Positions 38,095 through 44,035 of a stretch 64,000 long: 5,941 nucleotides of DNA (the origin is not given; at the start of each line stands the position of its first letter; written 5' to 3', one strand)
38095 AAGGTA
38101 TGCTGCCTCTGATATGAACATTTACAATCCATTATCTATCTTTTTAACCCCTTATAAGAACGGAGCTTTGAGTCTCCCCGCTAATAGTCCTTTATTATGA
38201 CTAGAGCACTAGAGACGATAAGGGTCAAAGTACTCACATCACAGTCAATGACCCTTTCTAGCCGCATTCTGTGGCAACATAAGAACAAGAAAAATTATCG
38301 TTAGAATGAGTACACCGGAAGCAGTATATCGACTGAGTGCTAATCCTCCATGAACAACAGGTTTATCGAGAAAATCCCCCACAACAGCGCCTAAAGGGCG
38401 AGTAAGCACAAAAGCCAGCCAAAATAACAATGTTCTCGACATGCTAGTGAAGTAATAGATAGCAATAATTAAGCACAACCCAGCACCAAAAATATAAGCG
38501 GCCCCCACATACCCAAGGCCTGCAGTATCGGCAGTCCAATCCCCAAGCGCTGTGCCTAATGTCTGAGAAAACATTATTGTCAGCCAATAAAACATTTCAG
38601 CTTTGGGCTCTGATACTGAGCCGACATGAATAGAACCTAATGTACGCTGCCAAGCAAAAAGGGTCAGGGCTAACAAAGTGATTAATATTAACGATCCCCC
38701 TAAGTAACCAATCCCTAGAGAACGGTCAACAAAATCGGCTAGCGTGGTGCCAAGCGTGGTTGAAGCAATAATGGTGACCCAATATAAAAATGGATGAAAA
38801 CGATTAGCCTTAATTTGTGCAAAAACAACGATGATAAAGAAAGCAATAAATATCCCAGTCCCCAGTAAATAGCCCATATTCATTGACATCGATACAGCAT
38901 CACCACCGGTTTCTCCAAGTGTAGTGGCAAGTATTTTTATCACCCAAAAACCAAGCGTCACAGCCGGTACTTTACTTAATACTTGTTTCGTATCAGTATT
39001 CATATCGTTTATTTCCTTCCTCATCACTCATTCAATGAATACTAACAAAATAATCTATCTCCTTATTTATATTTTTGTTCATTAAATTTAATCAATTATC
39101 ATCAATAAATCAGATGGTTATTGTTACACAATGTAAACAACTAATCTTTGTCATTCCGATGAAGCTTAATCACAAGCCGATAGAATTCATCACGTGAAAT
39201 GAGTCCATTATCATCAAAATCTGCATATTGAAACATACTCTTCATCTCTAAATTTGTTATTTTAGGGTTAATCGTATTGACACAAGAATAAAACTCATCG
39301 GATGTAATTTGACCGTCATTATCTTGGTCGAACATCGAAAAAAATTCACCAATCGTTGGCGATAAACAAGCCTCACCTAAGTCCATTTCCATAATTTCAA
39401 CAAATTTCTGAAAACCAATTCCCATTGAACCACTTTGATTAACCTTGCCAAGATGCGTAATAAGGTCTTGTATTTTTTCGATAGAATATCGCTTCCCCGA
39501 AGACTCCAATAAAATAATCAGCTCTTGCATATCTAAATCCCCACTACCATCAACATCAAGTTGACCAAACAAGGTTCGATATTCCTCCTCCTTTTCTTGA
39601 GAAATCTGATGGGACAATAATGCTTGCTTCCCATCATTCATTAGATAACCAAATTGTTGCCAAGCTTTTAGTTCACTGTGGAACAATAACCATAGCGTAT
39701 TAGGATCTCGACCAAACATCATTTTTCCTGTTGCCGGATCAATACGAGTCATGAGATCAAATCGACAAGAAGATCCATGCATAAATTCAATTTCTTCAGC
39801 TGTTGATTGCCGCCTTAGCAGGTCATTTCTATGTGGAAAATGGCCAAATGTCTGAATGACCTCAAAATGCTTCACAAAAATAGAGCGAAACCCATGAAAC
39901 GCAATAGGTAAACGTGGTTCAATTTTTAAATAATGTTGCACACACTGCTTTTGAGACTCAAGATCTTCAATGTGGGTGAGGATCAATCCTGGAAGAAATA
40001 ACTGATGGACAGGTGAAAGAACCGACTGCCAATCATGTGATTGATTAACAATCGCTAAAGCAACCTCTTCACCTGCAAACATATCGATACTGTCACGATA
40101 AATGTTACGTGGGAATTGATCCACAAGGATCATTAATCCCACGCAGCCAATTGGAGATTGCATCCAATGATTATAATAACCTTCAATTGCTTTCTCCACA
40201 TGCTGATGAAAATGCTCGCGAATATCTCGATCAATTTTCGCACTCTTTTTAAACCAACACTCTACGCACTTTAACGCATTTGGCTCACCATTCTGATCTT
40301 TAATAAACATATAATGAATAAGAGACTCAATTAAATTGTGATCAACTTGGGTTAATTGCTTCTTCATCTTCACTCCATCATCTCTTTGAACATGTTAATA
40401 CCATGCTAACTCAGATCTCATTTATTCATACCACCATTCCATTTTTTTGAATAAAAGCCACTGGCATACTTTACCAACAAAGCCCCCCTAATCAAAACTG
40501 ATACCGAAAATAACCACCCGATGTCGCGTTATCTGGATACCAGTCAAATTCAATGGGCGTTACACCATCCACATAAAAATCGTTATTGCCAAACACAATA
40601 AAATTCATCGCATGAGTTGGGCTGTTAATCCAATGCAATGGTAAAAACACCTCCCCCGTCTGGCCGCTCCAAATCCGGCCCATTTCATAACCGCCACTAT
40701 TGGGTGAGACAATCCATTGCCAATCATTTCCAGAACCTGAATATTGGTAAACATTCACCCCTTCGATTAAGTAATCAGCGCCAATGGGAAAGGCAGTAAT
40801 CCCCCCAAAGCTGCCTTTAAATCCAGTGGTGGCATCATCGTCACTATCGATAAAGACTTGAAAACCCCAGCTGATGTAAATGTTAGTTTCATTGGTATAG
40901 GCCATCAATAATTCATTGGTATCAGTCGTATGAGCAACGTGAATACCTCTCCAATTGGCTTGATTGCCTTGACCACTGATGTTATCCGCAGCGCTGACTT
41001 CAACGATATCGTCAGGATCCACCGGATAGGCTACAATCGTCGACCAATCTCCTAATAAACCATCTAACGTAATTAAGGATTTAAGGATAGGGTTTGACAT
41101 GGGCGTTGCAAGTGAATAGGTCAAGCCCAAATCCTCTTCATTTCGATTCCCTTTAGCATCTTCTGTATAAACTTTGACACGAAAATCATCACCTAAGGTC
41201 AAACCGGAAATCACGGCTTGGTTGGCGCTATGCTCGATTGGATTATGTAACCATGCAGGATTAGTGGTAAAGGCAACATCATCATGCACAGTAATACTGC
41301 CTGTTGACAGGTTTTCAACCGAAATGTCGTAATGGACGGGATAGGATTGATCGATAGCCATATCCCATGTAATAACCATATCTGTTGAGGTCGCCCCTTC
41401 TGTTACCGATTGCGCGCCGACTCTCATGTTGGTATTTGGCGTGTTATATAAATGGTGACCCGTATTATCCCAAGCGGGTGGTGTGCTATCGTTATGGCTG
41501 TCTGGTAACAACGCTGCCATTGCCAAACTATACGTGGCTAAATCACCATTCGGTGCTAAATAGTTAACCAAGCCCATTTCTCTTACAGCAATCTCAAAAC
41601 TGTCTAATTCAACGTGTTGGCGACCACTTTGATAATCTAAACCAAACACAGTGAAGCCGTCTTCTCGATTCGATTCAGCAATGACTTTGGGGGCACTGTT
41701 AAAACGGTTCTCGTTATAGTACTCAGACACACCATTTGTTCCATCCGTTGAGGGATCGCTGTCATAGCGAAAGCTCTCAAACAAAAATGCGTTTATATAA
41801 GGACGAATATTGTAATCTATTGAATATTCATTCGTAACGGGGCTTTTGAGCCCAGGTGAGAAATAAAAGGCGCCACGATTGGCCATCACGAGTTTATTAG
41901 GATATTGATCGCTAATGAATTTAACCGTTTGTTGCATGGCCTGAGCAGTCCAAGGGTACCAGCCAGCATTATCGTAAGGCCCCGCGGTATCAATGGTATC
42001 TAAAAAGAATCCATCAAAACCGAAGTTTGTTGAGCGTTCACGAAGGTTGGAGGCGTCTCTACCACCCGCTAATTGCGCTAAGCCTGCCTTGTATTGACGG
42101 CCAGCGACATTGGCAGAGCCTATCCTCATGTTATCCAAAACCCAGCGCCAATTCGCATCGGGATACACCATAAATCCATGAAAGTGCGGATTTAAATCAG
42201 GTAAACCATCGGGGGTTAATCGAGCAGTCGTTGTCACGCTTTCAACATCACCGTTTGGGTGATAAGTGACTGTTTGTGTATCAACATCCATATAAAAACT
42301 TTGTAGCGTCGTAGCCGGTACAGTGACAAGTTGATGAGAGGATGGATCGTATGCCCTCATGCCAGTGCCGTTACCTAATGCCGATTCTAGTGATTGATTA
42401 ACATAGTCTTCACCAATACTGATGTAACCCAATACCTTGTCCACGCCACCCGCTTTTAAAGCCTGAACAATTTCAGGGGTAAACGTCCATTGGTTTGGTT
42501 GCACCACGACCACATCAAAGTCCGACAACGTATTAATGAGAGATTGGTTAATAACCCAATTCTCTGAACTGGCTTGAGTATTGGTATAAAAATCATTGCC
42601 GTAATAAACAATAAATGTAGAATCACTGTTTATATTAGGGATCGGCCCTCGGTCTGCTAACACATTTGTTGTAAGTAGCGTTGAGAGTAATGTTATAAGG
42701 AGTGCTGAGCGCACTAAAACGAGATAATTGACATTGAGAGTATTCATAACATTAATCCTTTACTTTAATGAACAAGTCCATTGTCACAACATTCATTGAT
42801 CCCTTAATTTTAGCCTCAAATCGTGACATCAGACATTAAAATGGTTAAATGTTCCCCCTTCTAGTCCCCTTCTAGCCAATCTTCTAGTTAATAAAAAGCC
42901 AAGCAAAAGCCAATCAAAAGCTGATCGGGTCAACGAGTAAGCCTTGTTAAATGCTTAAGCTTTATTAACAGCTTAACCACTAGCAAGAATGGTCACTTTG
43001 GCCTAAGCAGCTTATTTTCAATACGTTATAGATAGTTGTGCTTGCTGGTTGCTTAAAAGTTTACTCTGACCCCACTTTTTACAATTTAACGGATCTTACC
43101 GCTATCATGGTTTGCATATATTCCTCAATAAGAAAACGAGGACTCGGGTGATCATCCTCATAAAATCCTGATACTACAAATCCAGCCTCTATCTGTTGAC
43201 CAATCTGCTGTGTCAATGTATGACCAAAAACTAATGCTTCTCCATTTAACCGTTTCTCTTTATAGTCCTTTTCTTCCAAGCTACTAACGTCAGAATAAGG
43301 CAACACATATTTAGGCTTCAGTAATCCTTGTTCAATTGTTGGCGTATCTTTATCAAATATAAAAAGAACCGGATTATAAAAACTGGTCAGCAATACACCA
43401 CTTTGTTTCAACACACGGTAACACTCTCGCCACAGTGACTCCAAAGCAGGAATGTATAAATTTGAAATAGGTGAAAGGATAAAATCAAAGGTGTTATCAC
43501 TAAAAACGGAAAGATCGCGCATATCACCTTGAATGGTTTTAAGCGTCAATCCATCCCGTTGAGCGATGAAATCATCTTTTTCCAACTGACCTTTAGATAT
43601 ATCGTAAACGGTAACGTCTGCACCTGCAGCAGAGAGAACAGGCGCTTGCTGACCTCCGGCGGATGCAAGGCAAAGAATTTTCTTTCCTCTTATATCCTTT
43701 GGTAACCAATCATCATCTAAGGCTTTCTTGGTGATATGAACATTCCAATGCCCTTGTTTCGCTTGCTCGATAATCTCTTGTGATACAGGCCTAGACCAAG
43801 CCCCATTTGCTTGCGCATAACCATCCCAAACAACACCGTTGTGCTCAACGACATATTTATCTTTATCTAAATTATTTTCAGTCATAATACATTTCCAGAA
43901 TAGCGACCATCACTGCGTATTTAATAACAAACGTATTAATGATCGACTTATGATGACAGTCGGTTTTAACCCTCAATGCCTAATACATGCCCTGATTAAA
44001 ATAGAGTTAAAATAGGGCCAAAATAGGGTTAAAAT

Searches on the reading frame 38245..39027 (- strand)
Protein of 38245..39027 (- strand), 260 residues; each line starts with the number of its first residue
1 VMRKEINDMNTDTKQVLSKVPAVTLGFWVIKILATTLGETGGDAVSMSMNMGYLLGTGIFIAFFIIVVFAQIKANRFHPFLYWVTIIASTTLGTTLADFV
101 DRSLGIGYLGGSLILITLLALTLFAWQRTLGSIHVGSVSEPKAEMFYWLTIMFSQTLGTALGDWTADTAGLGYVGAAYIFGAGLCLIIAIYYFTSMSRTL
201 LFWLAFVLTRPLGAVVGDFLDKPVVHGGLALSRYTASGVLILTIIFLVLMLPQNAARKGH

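Call 34: search_protein_families(library=pfam, proteins=[window:38245-39027:-], max_evalue=0.001)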
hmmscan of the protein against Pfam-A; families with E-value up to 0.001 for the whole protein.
window:38245-39027:- (260 aa): 1 family
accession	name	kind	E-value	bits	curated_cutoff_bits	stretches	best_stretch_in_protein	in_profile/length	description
PF03988.17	DUF347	-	6.3e-57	190.1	28.2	4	81-129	1-49/52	Repeat of Unknown Function (DUF347)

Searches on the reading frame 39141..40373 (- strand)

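Call 34: search_protein_families(library=pfam, proteins=[window:39141-40373:-], max_evalue=0.001)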
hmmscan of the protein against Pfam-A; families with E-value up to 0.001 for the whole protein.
window:39141-40373:- (410 aa): 7 families
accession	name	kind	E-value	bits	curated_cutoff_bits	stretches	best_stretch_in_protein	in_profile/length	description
PF06041.17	DUF924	-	5.1e-41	141.2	27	1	37-199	13-177/180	Bacterial protein of unknown function (DUF924)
PF13405.12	EF-hand_6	-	1.7e-16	58.7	25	1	342-366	3-27/30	EF-hand domain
PF13499.12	EF-hand_7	-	8.7e-16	58.5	30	1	341-401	4-66/67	EF-hand domain pair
PF00036.39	EF-hand_1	-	4.7e-15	54.4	25.4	2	342-366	3-27/29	EF hand domain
PF13833.12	EF-hand_8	-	2.9e-14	53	28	2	355-401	4-51/54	EF-hand domain pair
PF13202.12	EF-hand_5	-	1.1e-13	50.4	25.9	1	343-363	3-23/25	EF hand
PF12763.14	EH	-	0.00081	19.7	22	0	346-372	47-73/101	EH domain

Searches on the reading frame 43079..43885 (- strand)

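Call 7: search_protein_families(library=ncbifam, proteins=[window:43079-43885:-], max_evalue=0.001)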
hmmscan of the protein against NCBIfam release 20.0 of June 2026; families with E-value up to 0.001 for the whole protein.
window:43079-43885:- (268 aa): 12 families
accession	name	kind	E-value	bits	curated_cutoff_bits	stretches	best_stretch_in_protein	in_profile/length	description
NF001241.0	PRK00216.1-2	equivalog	1.5e-05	24.8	327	1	66-177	51-158/231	demethylmenaquinone methyltransferase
TIGR02072.1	BioC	equivalog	2.4e-05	24.2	184.95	1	89-171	59-136/244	malonyl-ACP O-methyltransferase BioC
TIGR01934.1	MenG_MenH_UbiE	subfamily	5.7e-05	22.5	158.35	1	52-166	32-140/223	ubiquinone/menaquinone biosynthesis methyltransferase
TIGR01983.1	UbiG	equivalog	9.1e-05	21.9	102.95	1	53-171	45-155/228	bifunctional 2-polyprenyl-6-hydroxyphenol methylase/3-demethylubiquinol 3-O-methyltransferase UbiG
NF045823.1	PthPhpthDimycoMt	equivalog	0.00026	20.2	300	1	64-167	64-166/256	phthiotriol/phenolphthiotriol dimycocerosates methyltransferase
NF045825.1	FAmtase_mtf2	equivalog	0.00027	20.3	400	1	64-167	56-158/248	fatty-acid O-methyltransferase Mtf2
TIGR00477.1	tehB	equivalog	0.00027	20.3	219.5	1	65-145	72-150/238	tellurite resistance methyltransferase TehB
NF008992.0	PRK12335.1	equivalog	0.00029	20.1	303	1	65-141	121-195/289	SAM-dependent methyltransferase TehB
NF043040.1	corrin_prot_MT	hypoth_equivalog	0.00049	19.6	180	1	67-166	42-146/216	corrinoid protein-associated methyltransferase CpaM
NF045667.1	MTase_DVU1556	equivalog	0.0005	19.6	155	0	78-168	34-120/213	DVU_1556 family methyltransferase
NF041255.1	mycofact_MftM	equivalog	0.00052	19.4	200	1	65-134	138-206/289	mycofactocin oligosaccharide methyltransferase MftM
TIGR02021.1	BchM-ChlM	equivalog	0.00086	18.8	158.9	0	33-138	20-124/218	magnesium protoporphyrin IX methyltransferase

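Call 34: search_protein_families(library=pfam, proteins=[window:43079-43885:-], max_evalue=0.001)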
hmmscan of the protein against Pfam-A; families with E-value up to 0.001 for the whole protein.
window:43079-43885:- (268 aa): 4 families
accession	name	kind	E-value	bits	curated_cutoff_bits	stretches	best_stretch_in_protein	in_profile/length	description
PF08241.18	Methyltransf_11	-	3.7e-15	56.8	21.2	1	72-166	2-94/95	Methyltransferase domain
PF13649.12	Methyltransf_25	-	3.1e-12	47.5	27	1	70-163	1-97/97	Methyltransferase domain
PF13847.12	Methyltransf_31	-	9.8e-08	32.2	27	1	86-171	26-113/145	Methyltransferase domain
PF08242.18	Methyltransf_12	-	6.7e-05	24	30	1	82-165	12-98/98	Methyltransferase domain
